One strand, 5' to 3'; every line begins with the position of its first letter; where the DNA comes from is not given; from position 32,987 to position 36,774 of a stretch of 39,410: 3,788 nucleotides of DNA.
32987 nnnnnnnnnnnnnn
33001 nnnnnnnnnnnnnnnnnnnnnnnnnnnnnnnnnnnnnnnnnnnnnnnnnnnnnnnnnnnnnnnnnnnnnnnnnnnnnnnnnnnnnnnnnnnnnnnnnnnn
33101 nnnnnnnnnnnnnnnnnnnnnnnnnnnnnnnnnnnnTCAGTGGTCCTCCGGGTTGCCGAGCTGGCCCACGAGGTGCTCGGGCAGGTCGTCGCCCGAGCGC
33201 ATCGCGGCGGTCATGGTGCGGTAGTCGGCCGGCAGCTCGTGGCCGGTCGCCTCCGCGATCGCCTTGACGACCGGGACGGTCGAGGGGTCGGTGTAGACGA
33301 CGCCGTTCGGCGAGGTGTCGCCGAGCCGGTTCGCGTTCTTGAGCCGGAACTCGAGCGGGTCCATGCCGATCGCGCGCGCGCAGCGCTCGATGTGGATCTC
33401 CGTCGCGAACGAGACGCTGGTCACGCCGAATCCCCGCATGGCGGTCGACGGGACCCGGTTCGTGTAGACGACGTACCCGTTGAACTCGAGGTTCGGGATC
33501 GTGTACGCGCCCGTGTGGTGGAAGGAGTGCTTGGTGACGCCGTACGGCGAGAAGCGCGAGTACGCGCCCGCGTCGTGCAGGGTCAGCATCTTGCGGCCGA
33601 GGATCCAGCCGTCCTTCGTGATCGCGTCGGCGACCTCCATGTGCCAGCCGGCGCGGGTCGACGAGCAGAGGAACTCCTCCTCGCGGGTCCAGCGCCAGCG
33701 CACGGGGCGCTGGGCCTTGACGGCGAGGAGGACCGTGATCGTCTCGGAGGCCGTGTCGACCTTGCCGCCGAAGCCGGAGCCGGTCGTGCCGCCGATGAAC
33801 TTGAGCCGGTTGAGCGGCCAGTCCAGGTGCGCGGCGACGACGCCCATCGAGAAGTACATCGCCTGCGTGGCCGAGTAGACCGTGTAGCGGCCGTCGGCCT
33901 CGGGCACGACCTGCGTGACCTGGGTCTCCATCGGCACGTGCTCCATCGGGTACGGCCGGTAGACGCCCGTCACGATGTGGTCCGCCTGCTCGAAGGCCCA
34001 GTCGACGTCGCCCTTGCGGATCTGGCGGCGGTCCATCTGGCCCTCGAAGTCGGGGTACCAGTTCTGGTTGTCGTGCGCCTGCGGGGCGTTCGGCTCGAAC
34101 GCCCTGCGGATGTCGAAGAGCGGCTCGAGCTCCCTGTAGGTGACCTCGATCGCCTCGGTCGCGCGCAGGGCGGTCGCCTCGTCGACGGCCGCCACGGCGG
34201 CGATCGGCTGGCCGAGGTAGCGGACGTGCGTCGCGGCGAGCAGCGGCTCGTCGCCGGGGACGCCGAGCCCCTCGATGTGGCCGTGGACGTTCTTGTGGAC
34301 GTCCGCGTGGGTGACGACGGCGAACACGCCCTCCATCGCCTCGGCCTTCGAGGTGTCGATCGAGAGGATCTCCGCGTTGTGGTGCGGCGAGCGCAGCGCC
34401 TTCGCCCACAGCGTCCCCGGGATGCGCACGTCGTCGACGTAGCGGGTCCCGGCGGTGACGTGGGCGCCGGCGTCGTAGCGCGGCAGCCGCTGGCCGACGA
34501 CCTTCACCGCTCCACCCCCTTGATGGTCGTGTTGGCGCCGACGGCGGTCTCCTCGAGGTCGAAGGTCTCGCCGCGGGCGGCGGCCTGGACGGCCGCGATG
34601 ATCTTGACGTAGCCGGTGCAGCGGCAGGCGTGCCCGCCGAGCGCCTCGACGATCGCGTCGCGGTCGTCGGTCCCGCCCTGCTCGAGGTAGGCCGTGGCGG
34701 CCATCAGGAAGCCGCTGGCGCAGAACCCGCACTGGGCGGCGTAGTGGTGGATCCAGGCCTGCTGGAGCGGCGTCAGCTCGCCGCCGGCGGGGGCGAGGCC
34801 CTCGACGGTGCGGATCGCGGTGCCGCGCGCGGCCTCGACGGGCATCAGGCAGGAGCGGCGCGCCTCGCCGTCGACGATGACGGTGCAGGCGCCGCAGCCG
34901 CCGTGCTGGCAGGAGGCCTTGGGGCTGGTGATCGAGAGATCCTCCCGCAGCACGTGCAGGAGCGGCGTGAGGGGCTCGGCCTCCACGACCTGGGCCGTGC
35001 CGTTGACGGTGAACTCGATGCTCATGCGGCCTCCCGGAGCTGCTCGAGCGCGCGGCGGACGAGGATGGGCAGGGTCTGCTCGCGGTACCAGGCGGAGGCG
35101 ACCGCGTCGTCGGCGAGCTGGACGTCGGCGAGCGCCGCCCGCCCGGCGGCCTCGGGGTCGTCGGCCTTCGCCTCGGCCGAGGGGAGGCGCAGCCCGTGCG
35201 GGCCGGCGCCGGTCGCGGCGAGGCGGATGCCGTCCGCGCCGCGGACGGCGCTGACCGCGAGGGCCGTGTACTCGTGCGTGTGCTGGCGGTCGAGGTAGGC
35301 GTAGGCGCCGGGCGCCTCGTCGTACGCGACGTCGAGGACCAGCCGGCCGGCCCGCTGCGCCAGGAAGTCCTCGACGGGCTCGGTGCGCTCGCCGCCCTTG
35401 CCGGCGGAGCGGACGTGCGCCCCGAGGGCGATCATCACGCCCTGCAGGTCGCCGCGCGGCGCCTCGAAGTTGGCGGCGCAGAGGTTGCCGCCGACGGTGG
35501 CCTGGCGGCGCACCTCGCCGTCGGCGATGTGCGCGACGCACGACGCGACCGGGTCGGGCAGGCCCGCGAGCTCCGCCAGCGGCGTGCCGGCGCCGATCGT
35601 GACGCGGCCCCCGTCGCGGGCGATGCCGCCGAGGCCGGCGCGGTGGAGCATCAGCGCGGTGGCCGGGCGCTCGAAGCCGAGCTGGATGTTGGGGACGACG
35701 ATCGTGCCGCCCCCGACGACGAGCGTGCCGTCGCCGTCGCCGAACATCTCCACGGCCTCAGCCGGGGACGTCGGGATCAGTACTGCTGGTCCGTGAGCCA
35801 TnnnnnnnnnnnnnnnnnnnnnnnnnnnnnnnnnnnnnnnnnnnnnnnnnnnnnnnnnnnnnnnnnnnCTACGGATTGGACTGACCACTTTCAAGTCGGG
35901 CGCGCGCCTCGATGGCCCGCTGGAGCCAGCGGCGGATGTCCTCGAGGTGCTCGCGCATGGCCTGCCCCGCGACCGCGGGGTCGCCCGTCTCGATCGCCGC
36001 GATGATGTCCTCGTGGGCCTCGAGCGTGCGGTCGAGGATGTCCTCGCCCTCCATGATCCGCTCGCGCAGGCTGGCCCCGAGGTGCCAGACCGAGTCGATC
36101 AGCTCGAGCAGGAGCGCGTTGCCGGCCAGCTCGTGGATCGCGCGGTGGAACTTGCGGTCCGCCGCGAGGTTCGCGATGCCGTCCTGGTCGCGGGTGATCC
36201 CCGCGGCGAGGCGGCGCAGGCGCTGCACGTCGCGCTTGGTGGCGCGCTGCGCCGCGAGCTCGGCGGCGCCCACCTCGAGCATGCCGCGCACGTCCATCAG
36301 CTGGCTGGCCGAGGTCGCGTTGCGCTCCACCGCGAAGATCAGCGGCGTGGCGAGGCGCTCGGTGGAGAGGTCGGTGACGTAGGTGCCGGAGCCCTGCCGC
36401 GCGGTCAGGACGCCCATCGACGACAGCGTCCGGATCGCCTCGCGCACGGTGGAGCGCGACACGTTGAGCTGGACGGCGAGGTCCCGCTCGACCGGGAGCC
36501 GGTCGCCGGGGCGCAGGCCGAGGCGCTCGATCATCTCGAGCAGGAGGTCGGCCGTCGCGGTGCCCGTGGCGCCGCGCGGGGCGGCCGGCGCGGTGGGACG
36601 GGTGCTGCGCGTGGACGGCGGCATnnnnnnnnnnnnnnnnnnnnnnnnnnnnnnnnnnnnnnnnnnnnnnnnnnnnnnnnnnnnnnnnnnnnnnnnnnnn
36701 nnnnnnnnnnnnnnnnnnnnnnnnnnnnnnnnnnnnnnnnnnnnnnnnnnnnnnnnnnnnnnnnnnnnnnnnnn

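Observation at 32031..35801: Four-subunit molybdenum hydroxylase with the Moco subunit split into two translationally coupled genes (NdhFSLM-like)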

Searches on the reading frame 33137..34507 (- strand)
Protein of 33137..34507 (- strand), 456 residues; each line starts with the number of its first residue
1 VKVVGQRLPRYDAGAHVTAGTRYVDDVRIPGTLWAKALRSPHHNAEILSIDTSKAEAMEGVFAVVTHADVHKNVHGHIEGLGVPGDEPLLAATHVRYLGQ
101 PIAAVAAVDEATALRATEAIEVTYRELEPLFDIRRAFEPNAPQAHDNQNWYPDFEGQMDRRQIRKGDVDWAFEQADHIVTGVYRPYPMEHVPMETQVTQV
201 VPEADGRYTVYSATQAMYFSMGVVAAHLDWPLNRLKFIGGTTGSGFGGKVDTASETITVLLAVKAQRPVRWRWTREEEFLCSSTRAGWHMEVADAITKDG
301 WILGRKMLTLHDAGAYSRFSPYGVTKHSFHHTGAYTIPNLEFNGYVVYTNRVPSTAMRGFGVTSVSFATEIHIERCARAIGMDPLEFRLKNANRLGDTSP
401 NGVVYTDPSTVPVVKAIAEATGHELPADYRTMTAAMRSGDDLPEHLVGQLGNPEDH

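Call 4: search_protein_families(library=pfam, proteins=[window:33137-34507:-])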
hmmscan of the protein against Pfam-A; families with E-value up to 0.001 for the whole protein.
window:33137-34507:- (456 aa): 2 families
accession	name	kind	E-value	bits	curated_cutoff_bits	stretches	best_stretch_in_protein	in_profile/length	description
PF02738.23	MoCoBD_1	-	3e-68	230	27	1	162-392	12-244/244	Molybdopterin cofactor-binding domain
PF01315.27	Ald_Xan_dh_C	-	7.5e-28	97.5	31.3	1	20-128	3-110/110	Aldehyde oxidase and xanthine dehydrogenase, a/b hammerhead domain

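Call 5: search_protein_families(library=ncbifam, proteins=[window:33137-34507:-])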
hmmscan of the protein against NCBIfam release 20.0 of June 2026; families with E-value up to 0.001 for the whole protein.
window:33137-34507:- (456 aa): 13 families
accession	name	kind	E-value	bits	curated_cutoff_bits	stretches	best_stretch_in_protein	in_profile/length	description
TIGR03196.1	pucD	equivalog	4e-90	303.3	783.65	1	9-420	8-406/763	xanthine dehydrogenase subunit D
TIGR03194.1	4hydrxCoA_A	equivalog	2.1e-77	261.2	994.55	1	8-402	1-388/746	4-hydroxybenzoyl-CoA reductase subunit alpha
NF043082.1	XdhA_XDHase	equivalog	2.3e-75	254.2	780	1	4-401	1-400/758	xanthine dehydrogenase subunit XdhA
TIGR03311.1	Se_dep_XDH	equivalog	8.1e-75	252.4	830.45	1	4-408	162-556/848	selenium-dependent xanthine dehydrogenase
NF007426.0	PRK09970.1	equivalog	7.3e-73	245.9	916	1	2-400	4-402/761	xanthine dehydrogenase molybdenum-binding subunit XdhA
NF045668.1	pterin_aldehy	equivalog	9e-58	196.1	1100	1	2-404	173-578/905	molybdopterin-dependent aldehyde oxidoreductase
TIGR02965.1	xanthine_xdhB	equivalog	3.5e-54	184.2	849.5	1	9-419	6-400/758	xanthine dehydrogenase molybdopterin binding subunit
NF041018.1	glyceraldDH_alpha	equivalog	3.2e-53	181.2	790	1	3-405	2-407/741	glyceraldehyde dehydrogenase subunit alpha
TIGR03313.1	Se_sel_red_Mo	hypoth_equivalog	2.3e-45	154.7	1101.9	2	165-393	361-588/951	molybdopterin-dependent oxidoreductase Mo/Fe-S-binding subunit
TIGR02416.1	CO_dehy_Mo_lg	equivalog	4.1e-45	154.2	991.15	1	21-410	10-415/770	aerobic carbon-monoxide dehydrogenase large subunit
NF040766.1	CODH_aero_grp5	exception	4.8e-45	154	950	1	2-392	3-395/785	aerobic carbon-monoxide dehydrogenase large subunit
TIGR02969.1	mam_aldehyde_ox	subfamily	3e-37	127.7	1912.3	1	15-393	587-948/1330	aldehyde oxidase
NF041671.1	peri_hyde_PaoC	equivalog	3.6e-32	111.6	1180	1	1-419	15-413/735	aldehyde oxidoreductase molybdenum-binding subunit PaoC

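Call 6: search_solved_structures(query=window:33137-34507:-, max_evalue=1e-10, show_alignments=2)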
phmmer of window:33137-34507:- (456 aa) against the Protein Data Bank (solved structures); distinct sequences matched with E-value up to 1e-10: 39.
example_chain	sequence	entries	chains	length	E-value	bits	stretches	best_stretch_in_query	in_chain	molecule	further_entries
3hrd_A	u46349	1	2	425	2.1e-60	208.2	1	3-406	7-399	Nicotinate dehydrogenase large molybdopterin subunit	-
1rm6_A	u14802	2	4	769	3.4e-46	161.4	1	4-391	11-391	4-hydroxybenzoyl-CoA reductase alpha subunit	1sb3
1sij_A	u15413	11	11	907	6.1e-44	154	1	3-403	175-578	Aldehyde oxidoreductase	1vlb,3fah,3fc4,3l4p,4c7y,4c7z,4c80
1n5w_B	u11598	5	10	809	1.8e-40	142.6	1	21-440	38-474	Carbon monoxide dehydrogenase large chain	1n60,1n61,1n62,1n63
1zxi_B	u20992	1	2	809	1.8e-40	142.6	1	21-440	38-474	Carbon monoxide dehydrogenase large chain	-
8uem_A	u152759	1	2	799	1.8e-37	132.6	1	17-407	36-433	Carbon monoxide dehydrogenase (Large chain), CoxL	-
1t3q_B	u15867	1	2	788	1.9e-35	125.9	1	4-392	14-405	quinoline 2-oxidoreductase large subunit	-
4yrw_A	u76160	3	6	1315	5e-33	118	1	3-398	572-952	Xanthine dehydrogenase/oxidase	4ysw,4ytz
1wyg_A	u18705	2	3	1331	5.1e-33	118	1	3-398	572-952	Xanthine dehydrogenase/oxidase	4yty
6abu_A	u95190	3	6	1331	5.1e-33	118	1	3-398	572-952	Xanthine dehydrogenase/oxidase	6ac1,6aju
2e3t_A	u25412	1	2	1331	5.1e-33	118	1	3-398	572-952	Xanthine dehydrogenase/oxidase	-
3an1_A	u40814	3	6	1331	5.1e-33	118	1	3-398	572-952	Xanthine dehydrogenase/oxidase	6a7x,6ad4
6adj_A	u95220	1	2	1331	5.1e-33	118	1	3-398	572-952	Xanthine dehydrogenase/oxidase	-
6ac4_A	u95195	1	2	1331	5.1e-33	118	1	3-398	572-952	Xanthine dehydrogenase/oxidase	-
2e1q_A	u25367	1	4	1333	5.6e-33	117.8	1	3-398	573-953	Xanthine dehydrogenase/oxidase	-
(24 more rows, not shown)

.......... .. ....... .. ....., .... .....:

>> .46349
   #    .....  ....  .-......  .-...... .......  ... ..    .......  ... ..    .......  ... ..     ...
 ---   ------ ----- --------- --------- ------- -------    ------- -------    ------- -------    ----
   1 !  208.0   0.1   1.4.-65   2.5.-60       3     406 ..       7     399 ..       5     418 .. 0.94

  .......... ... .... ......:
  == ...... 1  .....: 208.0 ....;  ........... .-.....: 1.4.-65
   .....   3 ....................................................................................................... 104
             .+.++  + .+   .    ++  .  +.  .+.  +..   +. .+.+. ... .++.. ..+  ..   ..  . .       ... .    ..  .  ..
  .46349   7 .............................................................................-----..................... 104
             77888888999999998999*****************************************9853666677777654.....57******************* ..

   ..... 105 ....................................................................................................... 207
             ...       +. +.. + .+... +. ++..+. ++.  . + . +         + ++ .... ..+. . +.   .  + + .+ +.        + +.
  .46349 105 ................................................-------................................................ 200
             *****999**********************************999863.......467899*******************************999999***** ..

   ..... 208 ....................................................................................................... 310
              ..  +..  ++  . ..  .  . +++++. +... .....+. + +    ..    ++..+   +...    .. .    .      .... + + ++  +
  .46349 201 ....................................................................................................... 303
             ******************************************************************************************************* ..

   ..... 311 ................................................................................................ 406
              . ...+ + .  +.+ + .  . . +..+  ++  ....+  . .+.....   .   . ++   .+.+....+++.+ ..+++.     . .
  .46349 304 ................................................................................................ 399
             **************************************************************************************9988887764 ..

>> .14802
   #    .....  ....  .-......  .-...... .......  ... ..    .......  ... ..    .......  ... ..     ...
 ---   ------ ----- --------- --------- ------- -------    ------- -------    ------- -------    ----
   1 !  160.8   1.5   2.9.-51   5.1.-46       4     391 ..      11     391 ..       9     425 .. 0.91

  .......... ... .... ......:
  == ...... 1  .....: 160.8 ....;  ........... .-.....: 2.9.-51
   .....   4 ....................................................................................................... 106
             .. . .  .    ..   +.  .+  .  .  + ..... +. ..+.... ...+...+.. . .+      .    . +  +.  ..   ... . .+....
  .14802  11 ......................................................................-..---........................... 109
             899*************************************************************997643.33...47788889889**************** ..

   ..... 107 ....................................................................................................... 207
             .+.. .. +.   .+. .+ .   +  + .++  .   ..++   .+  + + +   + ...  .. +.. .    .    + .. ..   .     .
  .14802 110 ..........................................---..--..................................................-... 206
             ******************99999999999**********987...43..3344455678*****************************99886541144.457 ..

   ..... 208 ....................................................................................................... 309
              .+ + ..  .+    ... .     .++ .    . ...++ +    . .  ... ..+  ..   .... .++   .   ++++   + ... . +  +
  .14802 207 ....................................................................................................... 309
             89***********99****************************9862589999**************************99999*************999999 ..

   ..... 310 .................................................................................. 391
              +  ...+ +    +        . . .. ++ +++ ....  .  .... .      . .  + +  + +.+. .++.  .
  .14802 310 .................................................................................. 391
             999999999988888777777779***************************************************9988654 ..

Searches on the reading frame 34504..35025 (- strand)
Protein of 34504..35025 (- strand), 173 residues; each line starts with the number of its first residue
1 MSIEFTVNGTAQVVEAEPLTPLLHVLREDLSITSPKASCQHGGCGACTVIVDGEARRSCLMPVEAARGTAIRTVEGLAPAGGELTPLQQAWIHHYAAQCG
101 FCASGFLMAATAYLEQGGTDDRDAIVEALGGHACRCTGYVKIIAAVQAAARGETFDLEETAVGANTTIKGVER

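Call 4: search_protein_families(library=pfam, proteins=[window:34504-35025:-])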
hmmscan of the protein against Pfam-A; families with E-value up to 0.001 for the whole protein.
window:34504-35025:- (173 aa): 3 families
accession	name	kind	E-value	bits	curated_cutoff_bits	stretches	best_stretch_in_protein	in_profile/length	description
PF01799.25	Fer2_2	-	1.8e-26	92.5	30.3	1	73-147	1-75/75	[2Fe-2S] binding domain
PF00111.32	Fer2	-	5e-09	36.4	21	1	5-63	1-59/77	2Fe-2S iron-sulfur cluster binding domain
PF13085.11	Fer2_3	-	3.6e-06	27.4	27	1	32-75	45-84/107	2Fe-2S iron-sulfur cluster binding domain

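Call 5: search_protein_families(library=ncbifam, proteins=[window:34504-35025:-])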
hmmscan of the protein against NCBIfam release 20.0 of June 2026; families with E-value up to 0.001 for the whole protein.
window:34504-35025:- (173 aa): 13 families
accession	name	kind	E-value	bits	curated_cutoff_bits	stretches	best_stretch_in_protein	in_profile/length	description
NF043084.2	XdhC_XDHase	equivalog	8.5e-45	151.9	217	1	2-149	2-149/151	xanthine dehydrogenase subunit XdhC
NF041020.1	glyceraldDH_gamma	equivalog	6.3e-41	139.7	290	1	2-151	12-160/164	glyceraldehyde dehydrogenase subunit gamma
NF045668.1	pterin_aldehy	equivalog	3.2e-40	138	1100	1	4-151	4-153/905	molybdopterin-dependent aldehyde oxidoreductase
TIGR03311.1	Se_dep_XDH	equivalog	2.7e-38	131.6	830.45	1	4-151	2-145/848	selenium-dependent xanthine dehydrogenase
TIGR03198.1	pucE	equivalog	8.6e-37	125.9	254.3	1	2-151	3-150/151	xanthine dehydrogenase subunit E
TIGR03193.1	4hydroxCoAred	equivalog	1.6e-36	125.4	257.8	1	6-150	5-148/148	4-hydroxybenzoyl-CoA reductase subunit gamma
NF007387.0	PRK09908.1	equivalog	2.4e-35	121.3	212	1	2-151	8-157/159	xanthine dehydrogenase iron sulfur-binding subunit XdhC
TIGR02963.1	xanthine_xdhA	equivalog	4e-35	121.4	467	1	3-154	1-162/468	xanthine dehydrogenase small subunit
NF008514.0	PRK11433.1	equivalog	1.8e-31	109.3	322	1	2-115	52-164/218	aldehyde dehydrogenase iron-sulfur subunit PaoA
TIGR02969.1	mam_aldehyde_ox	subfamily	5.5e-26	90.4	1912.3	1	4-151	4-162/1330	aldehyde oxidase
TIGR03313.1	Se_sel_red_Mo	hypoth_equivalog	6.3e-07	27.4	1101.9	1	5-150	1-145/951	molybdopterin-dependent oxidoreductase Mo/Fe-S-binding subunit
NF004898.0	PRK06259.1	equivalog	0.0004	19.1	385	1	34-65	47-78/488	fumarate reductase (CoM/CoB) subunit TfrB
NF004616.0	PRK05950.1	subfamily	0.00063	18.9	228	1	27-71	45-90/238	succinate dehydrogenase iron-sulfur subunit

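Call 39: search_solved_structures(query=window:34504-35025:-, max_evalue=1e-20)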
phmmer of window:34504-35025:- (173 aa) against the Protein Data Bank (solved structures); distinct sequences matched with E-value up to 1e-20: 24.
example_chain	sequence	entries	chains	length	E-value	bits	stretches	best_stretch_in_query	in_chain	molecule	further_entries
8gy3_B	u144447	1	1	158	7.9e-35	123.6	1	1-151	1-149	Small subunit of aldehyde dehydrogenase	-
1t3q_A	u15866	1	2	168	3.6e-34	121.5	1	1-153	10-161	quinoline 2-oxidoreductase small subunit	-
8uem_C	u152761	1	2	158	1e-33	120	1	1-152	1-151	[2Fe-2S] binding domain protein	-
5y6q_A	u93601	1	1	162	1.7e-33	119.2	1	2-150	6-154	Aldehyde oxidase small subunit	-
7dqx_C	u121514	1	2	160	2.1e-32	115.7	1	5-147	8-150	6-hydroxypseudooxynicotine dehydrogenase complex subunit beta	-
4zoh_C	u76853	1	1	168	9.8e-32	113.5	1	3-151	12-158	Putative oxidoreductase iron-sulfur subunit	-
3hrd_D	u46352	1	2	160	1.5e-31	113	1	2-150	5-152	Nicotinate dehydrogenase small FeS subunit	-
1ffu_A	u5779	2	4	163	1.6e-31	112.9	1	4-151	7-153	CUTS, IRON-SULFUR PROTEIN OF CARBON MONOXIDE DEHYDROGENASE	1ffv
1rm6_C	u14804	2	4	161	2.3e-31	112.3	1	4-152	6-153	4-hydroxybenzoyl-CoA reductase gamma subunit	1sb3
1n5w_A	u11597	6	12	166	8.5e-31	110.5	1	3-151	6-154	Carbon monoxide dehydrogenase small chain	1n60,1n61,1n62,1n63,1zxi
1dgj_A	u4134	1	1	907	8.8e-31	110.4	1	6-153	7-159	ALDEHYDE OXIDOREDUCTASE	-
1jro_A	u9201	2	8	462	4e-30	108.3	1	1-152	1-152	xanthine dehydrogenase, chain A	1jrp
2w3r_A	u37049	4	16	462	1.3e-29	106.6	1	1-152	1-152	XANTHINE DEHYDROGENASE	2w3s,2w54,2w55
1sij_A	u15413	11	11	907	2.8e-29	105.5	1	5-150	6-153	Aldehyde oxidoreductase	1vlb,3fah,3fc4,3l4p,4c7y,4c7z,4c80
5g5g_A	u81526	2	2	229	1.5e-26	96.6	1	3-150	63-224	PUTATIVE XANTHINE DEHYDROGENASE YAGT IRON-SULFUR-BINDING SUBUNIT | Aldehyde oxidoreductase iron-sulfur-binding subunit PaoA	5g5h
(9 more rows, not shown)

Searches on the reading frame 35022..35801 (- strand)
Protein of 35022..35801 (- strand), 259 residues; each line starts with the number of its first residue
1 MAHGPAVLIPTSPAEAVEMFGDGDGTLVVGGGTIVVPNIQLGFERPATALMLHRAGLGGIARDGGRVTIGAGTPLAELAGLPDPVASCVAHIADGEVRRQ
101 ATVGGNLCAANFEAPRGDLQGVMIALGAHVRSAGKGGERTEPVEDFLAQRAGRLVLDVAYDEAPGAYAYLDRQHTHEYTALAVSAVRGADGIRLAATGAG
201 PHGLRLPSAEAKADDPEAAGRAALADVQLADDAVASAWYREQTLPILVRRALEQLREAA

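Call 4: search_protein_families(library=pfam, proteins=[window:35022-35801:-])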
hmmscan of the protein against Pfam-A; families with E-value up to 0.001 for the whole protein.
window:35022-35801:- (259 aa): 1 family
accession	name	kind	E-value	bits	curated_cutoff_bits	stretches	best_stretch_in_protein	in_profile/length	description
PF00941.27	FAD_binding_5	-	1.7e-22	80.5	27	1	7-150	5-151/170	FAD binding domain in molybdopterin dehydrogenase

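Call 5: search_protein_families(library=ncbifam, proteins=[window:35022-35801:-])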
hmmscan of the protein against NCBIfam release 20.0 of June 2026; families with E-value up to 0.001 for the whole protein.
window:35022-35801:- (259 aa): 7 families
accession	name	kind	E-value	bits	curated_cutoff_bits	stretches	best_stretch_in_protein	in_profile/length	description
NF041019.1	glyceraldDH_beta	equivalog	5.7e-17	61.9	350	1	8-254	9-279/280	glyceraldehyde dehydrogenase subunit beta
TIGR03195.1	4hydrxCoA_B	equivalog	7.1e-11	41.8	404.55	1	7-109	7-116/321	4-hydroxybenzoyl-CoA reductase subunit beta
NF043083.1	XdhB_XDHase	equivalog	8e-11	41.6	310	1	11-255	11-283/289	xanthine dehydrogenase subunit XdhB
TIGR03312.1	Se_sel_red_FAD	hypoth_equivalog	6e-10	38.7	241.5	1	48-240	44-235/257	molybdopterin-dependent oxidoreductase FAD-binding subunit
NF007427.0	PRK09971.1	equivalog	6.8e-10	38.6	287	1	11-156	11-160/292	xanthine dehydrogenase FAD-binding subunit XdhB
TIGR02963.1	xanthine_xdhA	equivalog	3.4e-08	32.6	467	1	7-147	195-337/468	xanthine dehydrogenase small subunit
TIGR03199.1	pucC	equivalog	7e-06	25.5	306.05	1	13-221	4-228/264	xanthine dehydrogenase subunit C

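Call 33: search_solved_structures(query=window:35022-35801:-, max_evalue=0.00001)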
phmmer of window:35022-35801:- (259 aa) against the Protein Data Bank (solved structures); distinct sequences matched with E-value up to 0.00001: 7.
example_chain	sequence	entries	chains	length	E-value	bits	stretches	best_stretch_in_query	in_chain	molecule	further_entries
7dqx_B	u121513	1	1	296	3.9e-11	46.1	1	12-254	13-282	6-hydroxypseudooxynicotine dehydrogenase complex subunit alpha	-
7dqx_E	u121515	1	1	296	4.2e-11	46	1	12-254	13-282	6-hydroxypseudooxynicotine dehydrogenase complex subunit alpha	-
1ffv_C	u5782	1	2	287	4.5e-11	45.9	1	10-253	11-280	CUTM, FLAVOPROTEIN OF CARBON MONOXIDE DEHYDROGENASE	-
4zoh_B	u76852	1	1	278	2.4e-09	40.2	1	8-252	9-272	Putative oxidoreductase FAD-binding subunit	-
1jro_A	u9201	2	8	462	2.1e-08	37.1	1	4-170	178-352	xanthine dehydrogenase, chain A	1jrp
2w3r_A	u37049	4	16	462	2.1e-08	37.1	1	4-170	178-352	XANTHINE DEHYDROGENASE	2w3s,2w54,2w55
8uem_B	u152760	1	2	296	8.1e-06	28.7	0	23-194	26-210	Carbon monoxide dehydrogenase medium chain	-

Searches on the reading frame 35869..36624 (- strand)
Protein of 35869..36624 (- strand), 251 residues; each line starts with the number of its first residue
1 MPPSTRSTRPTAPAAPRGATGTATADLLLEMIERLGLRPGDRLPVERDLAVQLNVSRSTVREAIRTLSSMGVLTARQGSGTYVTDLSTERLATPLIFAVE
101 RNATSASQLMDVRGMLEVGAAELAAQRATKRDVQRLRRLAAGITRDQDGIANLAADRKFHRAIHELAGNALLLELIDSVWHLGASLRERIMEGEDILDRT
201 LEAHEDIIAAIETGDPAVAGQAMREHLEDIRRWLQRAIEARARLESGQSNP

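Call 11: search_protein_families(library=pfam, proteins=[window:35869-36624:-])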
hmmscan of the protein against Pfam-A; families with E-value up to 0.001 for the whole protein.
window:35869-36624:- (251 aa): 5 families
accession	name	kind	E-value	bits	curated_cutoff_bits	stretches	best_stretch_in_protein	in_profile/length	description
PF07729.17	FCD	-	6.9e-27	94.8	24.3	1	108-228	1-124/125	FCD domain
PF00392.27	GntR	-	1.3e-20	73.2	27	1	24-83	5-64/64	Bacterial regulatory proteins, gntR family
PF08279.18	HTH_11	-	2.6e-06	27.6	25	1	48-80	20-53/55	HTH domain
PF13545.12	HTH_Crp_2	-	0.00021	21.6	27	1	25-86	4-64/70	Crp-like helix-turn-helix domain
PF14502.12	HTH_41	-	0.00045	20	25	1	39-83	2-48/48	Helix-turn-helix domain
